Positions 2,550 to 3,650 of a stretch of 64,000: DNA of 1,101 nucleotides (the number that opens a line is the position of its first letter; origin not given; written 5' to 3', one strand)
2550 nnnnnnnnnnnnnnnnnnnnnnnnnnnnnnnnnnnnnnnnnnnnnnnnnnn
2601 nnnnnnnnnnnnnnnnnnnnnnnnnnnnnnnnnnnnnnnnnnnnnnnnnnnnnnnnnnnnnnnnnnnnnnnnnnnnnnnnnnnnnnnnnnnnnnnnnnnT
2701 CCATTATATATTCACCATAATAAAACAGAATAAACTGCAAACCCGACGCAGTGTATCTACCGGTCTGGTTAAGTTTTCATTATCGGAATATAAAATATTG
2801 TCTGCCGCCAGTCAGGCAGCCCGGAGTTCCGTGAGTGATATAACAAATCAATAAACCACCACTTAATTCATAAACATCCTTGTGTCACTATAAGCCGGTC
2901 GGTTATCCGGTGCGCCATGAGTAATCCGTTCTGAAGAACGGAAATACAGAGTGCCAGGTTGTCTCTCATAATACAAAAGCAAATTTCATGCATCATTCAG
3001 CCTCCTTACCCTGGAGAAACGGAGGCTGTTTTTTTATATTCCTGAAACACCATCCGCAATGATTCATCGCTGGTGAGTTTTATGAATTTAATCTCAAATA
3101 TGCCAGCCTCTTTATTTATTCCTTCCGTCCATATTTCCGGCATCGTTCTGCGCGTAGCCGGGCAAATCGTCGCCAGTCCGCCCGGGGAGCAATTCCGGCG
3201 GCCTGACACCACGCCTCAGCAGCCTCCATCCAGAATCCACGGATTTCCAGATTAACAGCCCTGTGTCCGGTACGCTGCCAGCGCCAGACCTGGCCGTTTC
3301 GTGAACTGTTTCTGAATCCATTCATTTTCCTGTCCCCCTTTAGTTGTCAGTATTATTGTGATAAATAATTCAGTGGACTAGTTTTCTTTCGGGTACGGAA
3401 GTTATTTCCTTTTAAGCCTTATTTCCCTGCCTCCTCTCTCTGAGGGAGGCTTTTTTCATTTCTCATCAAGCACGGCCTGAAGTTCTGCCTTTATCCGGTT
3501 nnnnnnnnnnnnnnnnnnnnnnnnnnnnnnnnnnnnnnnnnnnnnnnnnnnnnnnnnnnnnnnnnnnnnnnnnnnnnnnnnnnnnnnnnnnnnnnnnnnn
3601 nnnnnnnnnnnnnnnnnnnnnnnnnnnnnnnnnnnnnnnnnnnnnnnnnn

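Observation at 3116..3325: Small Arg/Trp-rich ORF with a strong ribosome-binding site next to finO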

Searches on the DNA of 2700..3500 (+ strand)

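Call 5: search_dna_similar(query=window:2700-3500:+, collection=plasmids, mode=near, max_rows=30)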
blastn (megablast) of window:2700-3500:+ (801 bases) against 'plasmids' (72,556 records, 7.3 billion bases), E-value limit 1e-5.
Records with a match: 4745; places in all: 5008; records where one place covers at least 80% of the query: 154.
Best place of each record, by identity: >=99% 20; 95-99% 168; 90-95% 128; 80-90% 4376; 60-80% 53.
By first word of the organism name: Escherichia 3613; Klebsiella 706; Shigella 253; Salmonella 138; Citrobacter 14; Enterobacter 12; uncultured 5; Cronobacter 1; Pseudomonas 1; Proteus 1; and 1 more.
By predicted mobility (MOB-suite, as given by PLSDB): conjugative 3665; non-mobilizable 562; mobilizable 518.
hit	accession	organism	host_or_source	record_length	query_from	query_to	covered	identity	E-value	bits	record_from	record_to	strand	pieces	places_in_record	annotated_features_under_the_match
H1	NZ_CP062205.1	Escherichia coli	Cow,feces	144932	1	801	100%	99.8%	0e+0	1469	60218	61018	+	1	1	hypothetical protein | fertility inhibition protein FinO | NYN domain-containing protein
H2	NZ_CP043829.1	Escherichia coli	Cattle,Genomic DNA,feces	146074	1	801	100%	99.5%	0e+0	1458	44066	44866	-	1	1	hypothetical protein | fertility inhibition protein FinO | NYN domain-containing protein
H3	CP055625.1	Escherichia coli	culture,Pooled pig faecal samples ...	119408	1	801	100%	99.3%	0e+0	1445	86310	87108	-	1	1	hypothetical protein (x2) | fertility inhibition protein FinO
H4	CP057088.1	Escherichia coli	culture,Pooled pig faecal samples ...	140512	1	801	100%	99.3%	0e+0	1445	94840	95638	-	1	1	hypothetical protein (x2) | fertility inhibition protein FinO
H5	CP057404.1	Escherichia coli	culture,Pooled pig faecal samples ...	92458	1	801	100%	99.3%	0e+0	1445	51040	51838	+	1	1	hypothetical protein (x2) | fertility inhibition protein FinO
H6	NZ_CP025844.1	Escherichia coli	Homo sapiens,stool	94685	1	801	100%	98.9%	0e+0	1430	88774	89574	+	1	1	hypothetical protein | fertility inhibition protein FinO | NYN domain-containing protein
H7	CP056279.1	Escherichia coli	culture,Wastewater effluent sample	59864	1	801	100%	98.8%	0e+0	1424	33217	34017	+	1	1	hypothetical protein (x2) | fertility inhibition protein FinO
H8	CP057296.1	Escherichia coli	culture,Pooled pig faecal samples ...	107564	1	801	100%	98.8%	0e+0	1424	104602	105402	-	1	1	hypothetical protein | fertility inhibition protein FinO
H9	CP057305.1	Escherichia coli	culture,Pooled pig faecal samples ...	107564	1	801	100%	98.8%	0e+0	1424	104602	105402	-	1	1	hypothetical protein | fertility inhibition protein FinO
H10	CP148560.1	Escherichia coli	-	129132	1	801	100%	98.8%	0e+0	1424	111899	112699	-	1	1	hypothetical protein | fertility inhibition protein FinO | NYN domain-containing protein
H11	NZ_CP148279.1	Escherichia coli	-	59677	1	801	100%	98.8%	0e+0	1424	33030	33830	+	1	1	hypothetical protein | fertility inhibition protein FinO | NYN domain-containing protein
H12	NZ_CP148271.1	Escherichia coli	-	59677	1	801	100%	98.8%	0e+0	1424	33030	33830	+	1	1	hypothetical protein | fertility inhibition protein FinO | NYN domain-containing protein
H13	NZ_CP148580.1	Escherichia coli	Homo sapiens,single cell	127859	1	801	100%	98.8%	0e+0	1424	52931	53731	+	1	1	hypothetical protein | fertility inhibition protein FinO | NYN domain-containing protein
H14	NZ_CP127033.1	Escherichia coli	Homo sapiens,stool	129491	1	801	100%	98.8%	0e+0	1424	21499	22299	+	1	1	hypothetical protein | fertility inhibition protein FinO | NYN domain-containing protein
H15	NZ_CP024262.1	Escherichia coli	-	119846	1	801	100%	98.5%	0e+0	1413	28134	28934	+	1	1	hypothetical protein | fertility inhibition protein FinO | NYN domain-containing protein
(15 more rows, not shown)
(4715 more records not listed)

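Call 6: get_annotated_region(hit=H1, flank=3000)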
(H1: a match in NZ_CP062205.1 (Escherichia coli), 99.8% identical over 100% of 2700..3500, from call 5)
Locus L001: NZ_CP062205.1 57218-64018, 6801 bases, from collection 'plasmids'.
description: Escherichia coli strain C311 plasmid p1, complete sequence
organism: Escherichia coli (NCBI taxid 562)
taxonomy: Bacteria; Pseudomonadota; Gammaproteobacteria; Enterobacterales; Enterobacteriaceae; Escherichia; Escherichia coli
host: -; source: Cow,feces; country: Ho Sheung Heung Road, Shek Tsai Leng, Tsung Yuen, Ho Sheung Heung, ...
typing (MOB-suite, as given by PLSDB): conjugative; replicon IncFIB,IncFIC,rep_cluster_2244,rep_cluster_2313; relaxase MOBF; mating-pair formation MPF_F
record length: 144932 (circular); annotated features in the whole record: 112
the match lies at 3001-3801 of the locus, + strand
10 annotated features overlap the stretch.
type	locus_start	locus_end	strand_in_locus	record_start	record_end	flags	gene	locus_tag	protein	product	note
CDS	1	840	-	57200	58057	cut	repA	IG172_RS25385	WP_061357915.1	incFII family plasmid replication initiator RepA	GO:0006276 - plasmid maintenance [Evidence IEA]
CDS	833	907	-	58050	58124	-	tap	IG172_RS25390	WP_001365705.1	RepA leader peptide Tap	GO:0006276 - plasmid maintenance [Evidence IEA]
CDS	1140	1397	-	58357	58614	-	repA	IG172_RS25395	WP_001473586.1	replication regulatory protein RepA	-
CDS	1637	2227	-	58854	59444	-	-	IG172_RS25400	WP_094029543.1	DUF2726 domain-containing protein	-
CDS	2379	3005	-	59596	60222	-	-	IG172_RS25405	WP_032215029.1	NYN domain-containing protein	-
CDS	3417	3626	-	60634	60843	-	-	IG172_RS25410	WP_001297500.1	hypothetical protein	-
CDS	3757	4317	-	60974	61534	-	-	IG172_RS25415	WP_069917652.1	fertility inhibition protein FinO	-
CDS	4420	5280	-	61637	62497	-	-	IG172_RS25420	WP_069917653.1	alpha/beta hydrolase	-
CDS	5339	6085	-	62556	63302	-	traX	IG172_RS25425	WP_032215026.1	conjugal transfer pilus acetylase TraX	-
CDS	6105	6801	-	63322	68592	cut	traI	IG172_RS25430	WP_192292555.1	conjugative transfer relaxase/helicase TraI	-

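Call 7: search_dna_similar(query=window:3090-3360:+, collection=plasmids, mode=distant, max_rows=40, rows=spread)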
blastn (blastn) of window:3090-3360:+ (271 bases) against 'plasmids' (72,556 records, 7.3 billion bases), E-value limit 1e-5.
Records with a match: 4860; places in all: 5108; records where one place covers at least 80% of the query: 1679.
Best place of each record, by identity: >=99% 87; 95-99% 86; 90-95% 3; 80-90% 970; 60-80% 3714.
By first word of the organism name: Escherichia 3726; Klebsiella 709; Shigella 253; Salmonella 138; Citrobacter 14; Enterobacter 11; uncultured 5; Proteus 1; Pseudomonas 1; Cronobacter 1; and 1 more.
By predicted mobility (MOB-suite, as given by PLSDB): conjugative 3757; non-mobilizable 573; mobilizable 530.
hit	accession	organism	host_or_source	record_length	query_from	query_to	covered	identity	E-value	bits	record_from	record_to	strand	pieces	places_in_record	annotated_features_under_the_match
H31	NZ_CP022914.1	Escherichia coli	Homo sapiens,stool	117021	1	271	100%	100.0%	5e-136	489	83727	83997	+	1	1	hypothetical protein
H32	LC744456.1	Escherichia coli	-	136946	1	269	99%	97.4%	4e-125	454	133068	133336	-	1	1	hypothetical protein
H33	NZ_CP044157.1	Shigella flexneri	-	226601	50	271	82%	79.7%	5e-48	198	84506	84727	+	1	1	ANR family transcriptional regulator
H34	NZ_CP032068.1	Escherichia coli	Avian,Pure culture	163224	50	271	82%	78.7%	1e-43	184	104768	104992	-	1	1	ANR family transcriptional regulator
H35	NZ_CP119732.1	Escherichia coli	chicken,pure culture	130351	50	271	82%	78.7%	1e-43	184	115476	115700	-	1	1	ANR family transcriptional regulator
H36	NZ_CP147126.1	Escherichia coli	river water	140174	50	271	82%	78.7%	1e-43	184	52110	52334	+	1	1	ANR family transcriptional regulator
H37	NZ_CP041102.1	Klebsiella pneumoniae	Swine,Rectal swab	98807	50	271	82%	78.2%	1e-42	179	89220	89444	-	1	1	ANR family transcriptional regulator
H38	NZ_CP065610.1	Escherichia coli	-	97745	50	271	82%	77.2%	2e-40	172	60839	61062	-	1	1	hypothetical protein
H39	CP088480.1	Escherichia coli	Homo sapiens,blood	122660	70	271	75%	82.7%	9e-51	207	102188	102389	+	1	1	hypothetical protein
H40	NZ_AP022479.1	Escherichia coli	-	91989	70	271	75%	82.7%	9e-51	207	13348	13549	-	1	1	hypothetical protein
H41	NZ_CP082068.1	Escherichia coli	Homo sapiens,CSF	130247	70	271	75%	82.7%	9e-51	207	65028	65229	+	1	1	hypothetical protein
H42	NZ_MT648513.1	Klebsiella pneumoniae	-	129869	52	271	81%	75.7%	5e-35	155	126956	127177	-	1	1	hypothetical protein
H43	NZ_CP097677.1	Klebsiella pneumoniae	Homo sapiens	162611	52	271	81%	75.7%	5e-35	155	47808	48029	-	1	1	hypothetical protein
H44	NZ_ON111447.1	Klebsiella pneumoniae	-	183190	52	271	81%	75.7%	5e-35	155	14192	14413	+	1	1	hypothetical protein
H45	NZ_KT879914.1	Escherichia coli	-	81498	52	271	81%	75.7%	5e-35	155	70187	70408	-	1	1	hypothetical protein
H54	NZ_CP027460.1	Escherichia coli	-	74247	70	271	75%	77.5%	4e-36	159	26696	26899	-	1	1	ANR family transcriptional regulator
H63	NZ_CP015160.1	Escherichia coli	-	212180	70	253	68%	70.4%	2e-7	64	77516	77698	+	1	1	ANR family transcriptional regulator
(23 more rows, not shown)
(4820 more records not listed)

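Call 8: get_annotated_region(hit=H33, flank=1500)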
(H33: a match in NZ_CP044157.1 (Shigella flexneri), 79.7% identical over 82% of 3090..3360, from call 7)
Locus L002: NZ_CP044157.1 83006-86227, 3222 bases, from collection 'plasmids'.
description: Shigella flexneri strain AR-0424 plasmid pAR-0424-2, complete sequence
organism: Shigella flexneri (NCBI taxid 623)
taxonomy: Bacteria; Pseudomonadota; Gammaproteobacteria; Enterobacterales; Enterobacteriaceae; Shigella; Shigella flexneri
host: -; source: -; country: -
typing (MOB-suite, as given by PLSDB): mobilizable; replicon IncFIA,IncFIC; relaxase MOBF,MOBF,MOBF,MOBP
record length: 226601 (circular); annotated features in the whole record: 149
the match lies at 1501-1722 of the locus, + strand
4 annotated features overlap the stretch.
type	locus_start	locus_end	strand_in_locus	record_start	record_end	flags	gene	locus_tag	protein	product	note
CDS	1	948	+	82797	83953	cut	-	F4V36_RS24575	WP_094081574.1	IS3 family transposase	-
CDS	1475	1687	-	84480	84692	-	-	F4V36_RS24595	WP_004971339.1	ANR family transcriptional regulator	-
CDS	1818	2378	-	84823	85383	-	-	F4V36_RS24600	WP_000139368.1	fertility inhibition protein FinO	-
CDS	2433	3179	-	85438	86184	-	traX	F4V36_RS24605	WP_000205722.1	conjugal transfer pilus acetylase TraX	-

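Call 9: get_annotated_region(hit=H34, flank=1500)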
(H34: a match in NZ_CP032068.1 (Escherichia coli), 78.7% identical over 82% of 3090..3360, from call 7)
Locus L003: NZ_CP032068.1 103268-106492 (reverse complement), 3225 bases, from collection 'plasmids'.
description: Escherichia coli strain E166 plasmid p.E166-P2, complete sequence
organism: Escherichia coli (NCBI taxid 562)
taxonomy: Bacteria; Pseudomonadota; Gammaproteobacteria; Enterobacterales; Enterobacteriaceae; Escherichia; Escherichia coli
host: -; source: Avian,Pure culture; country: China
typing (MOB-suite, as given by PLSDB): conjugative; replicon IncFIB,IncFIC,rep_cluster_2244; relaxase MOBF; mating-pair formation MPF_F
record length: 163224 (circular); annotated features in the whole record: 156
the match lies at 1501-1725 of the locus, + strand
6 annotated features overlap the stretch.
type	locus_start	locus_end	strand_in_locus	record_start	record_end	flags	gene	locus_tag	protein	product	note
CDS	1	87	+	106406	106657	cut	-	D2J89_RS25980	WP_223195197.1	replication protein RepA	-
CDS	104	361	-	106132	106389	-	repA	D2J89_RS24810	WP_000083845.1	replication regulatory protein RepA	-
CDS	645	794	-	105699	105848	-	-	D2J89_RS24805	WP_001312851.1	Hok/Gef family protein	-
CDS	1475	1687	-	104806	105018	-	-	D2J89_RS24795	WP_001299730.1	ANR family transcriptional regulator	-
CDS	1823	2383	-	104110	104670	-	-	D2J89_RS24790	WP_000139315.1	fertility inhibition protein FinO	-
CDS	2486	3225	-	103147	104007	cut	-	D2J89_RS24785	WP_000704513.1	alpha/beta hydrolase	-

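Call 10: get_annotated_region(hit=H39, flank=1500)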
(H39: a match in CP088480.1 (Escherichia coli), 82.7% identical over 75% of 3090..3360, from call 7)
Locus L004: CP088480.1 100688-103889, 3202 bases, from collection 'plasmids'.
description: Escherichia coli strain E17EC0112 plasmid pE17EC0112-1, complete sequence
organism: Escherichia coli (NCBI taxid 562)
taxonomy: Bacteria; Pseudomonadota; Gammaproteobacteria; Enterobacterales; Enterobacteriaceae; Escherichia; Escherichia coli
host: -; source: Homo sapiens,blood; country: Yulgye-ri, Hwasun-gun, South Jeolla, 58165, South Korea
typing (MOB-suite, as given by PLSDB): conjugative; replicon IncFIA,IncFIA,IncFIB,IncFII; relaxase MOBF; mating-pair formation MPF_F
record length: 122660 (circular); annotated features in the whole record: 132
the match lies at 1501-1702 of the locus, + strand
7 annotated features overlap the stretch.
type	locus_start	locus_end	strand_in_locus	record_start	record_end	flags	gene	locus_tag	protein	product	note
CDS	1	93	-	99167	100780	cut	-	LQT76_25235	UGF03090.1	IS66-like element ISEc23 family transposase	-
CDS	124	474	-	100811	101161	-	tnpB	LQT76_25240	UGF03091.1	IS66 family insertion sequence element accessory protein TnpB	-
CDS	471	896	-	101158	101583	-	-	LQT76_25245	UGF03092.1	IS66 family insertion sequence hypothetical protein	-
CDS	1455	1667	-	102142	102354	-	-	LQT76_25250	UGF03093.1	hypothetical protein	-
CDS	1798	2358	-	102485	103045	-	-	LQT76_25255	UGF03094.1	fertility inhibition protein FinO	-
CDS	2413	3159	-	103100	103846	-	traX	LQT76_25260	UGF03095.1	conjugal transfer pilus acetylase TraX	-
CDS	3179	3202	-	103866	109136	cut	traI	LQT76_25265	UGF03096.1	conjugative transfer relaxase/helicase TraI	-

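Call 11: get_annotated_region(hit=H42, flank=1500)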
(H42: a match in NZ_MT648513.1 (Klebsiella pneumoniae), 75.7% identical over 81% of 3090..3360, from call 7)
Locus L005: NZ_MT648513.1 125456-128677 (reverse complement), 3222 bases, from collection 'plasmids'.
description: Klebsiella pneumoniae strain EBSI036 plasmid pEBSI036-2-KPC, complete sequence
organism: Klebsiella pneumoniae (NCBI taxid 573)
taxonomy: Bacteria; Pseudomonadota; Gammaproteobacteria; Enterobacterales; Enterobacteriaceae; Klebsiella; Klebsiella pneumoniae
host: -; source: -; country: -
typing (MOB-suite, as given by PLSDB): mobilizable; replicon IncFIA,IncFII,IncR,IncU; mating-pair formation MPF_F
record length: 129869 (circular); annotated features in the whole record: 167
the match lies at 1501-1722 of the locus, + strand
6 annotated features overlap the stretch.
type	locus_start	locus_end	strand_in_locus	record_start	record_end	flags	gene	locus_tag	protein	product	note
CDS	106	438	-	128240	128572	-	-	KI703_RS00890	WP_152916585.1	hypothetical protein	-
CDS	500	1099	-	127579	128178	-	-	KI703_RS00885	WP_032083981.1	PIN domain-containing protein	-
CDS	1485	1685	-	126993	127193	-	-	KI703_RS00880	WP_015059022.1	hypothetical protein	-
CDS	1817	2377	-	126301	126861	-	-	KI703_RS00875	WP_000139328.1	fertility inhibition protein FinO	-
CDS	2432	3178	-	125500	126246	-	traX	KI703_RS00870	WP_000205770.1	conjugal transfer pilus acetylase TraX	-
CDS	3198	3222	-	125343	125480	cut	-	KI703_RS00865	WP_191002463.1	hypothetical protein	-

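Call 12: get_annotated_region(hit=H54, flank=1500)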
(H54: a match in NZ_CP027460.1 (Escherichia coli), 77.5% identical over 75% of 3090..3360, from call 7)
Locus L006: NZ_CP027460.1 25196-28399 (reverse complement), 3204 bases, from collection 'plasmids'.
description: Escherichia coli strain 90-3040 plasmid unnamed, complete sequence
organism: Escherichia coli (NCBI taxid 562)
taxonomy: Bacteria; Pseudomonadota; Gammaproteobacteria; Enterobacterales; Enterobacteriaceae; Escherichia; Escherichia coli
host: -; source: -; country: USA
typing (MOB-suite, as given by PLSDB): conjugative; replicon IncFIA,IncFIB; relaxase MOBF,MOBP; mating-pair formation MPF_Unknown
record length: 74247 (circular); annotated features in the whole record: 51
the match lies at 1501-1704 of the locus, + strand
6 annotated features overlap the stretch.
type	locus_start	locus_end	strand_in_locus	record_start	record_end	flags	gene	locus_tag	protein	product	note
CDS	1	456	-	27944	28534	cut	-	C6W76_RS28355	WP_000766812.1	DUF2726 domain-containing protein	-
CDS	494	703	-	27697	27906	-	hha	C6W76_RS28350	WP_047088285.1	hemolysin expression modulator Hha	-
CDS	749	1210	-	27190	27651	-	-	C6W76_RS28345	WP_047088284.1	thermonuclease family protein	-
CDS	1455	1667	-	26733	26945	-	-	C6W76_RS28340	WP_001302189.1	ANR family transcriptional regulator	-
CDS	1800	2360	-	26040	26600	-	-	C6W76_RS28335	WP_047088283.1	fertility inhibition protein FinO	-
CDS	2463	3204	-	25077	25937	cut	-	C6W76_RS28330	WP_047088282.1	alpha/beta hydrolase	-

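Call 13: get_annotated_region(hit=H63, flank=1500)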
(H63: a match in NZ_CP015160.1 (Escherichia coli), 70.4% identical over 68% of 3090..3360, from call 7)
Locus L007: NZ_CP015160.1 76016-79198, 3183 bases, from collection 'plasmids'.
description: Escherichia coli strain Eco889 plasmid pECO-fce, complete sequence
organism: Escherichia coli (NCBI taxid 562)
taxonomy: Bacteria; Pseudomonadota; Gammaproteobacteria; Enterobacterales; Enterobacteriaceae; Escherichia; Escherichia coli
host: -; source: -; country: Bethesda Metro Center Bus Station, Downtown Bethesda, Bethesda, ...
typing (MOB-suite, as given by PLSDB): conjugative; replicon IncFIA,IncFIA,IncFIB,IncFIB,IncFIC,rep_cluster_2131; relaxase MOBF,MOBP; mating-pair formation MPF_F
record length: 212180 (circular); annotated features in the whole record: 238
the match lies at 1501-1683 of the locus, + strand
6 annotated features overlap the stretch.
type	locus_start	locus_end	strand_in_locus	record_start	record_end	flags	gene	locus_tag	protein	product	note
CDS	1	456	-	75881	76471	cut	-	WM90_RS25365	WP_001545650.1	DUF2726 domain-containing protein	-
CDS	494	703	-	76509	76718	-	hha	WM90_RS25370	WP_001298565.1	hemolysin expression modulator Hha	-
CDS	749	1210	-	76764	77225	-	-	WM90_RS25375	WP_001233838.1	thermonuclease family protein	-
CDS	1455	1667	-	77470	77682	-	-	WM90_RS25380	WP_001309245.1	ANR family transcriptional regulator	-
CDS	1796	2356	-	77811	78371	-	-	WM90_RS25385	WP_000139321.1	fertility inhibition protein FinO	-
CDS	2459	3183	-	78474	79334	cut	-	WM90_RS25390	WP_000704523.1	alpha/beta hydrolase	-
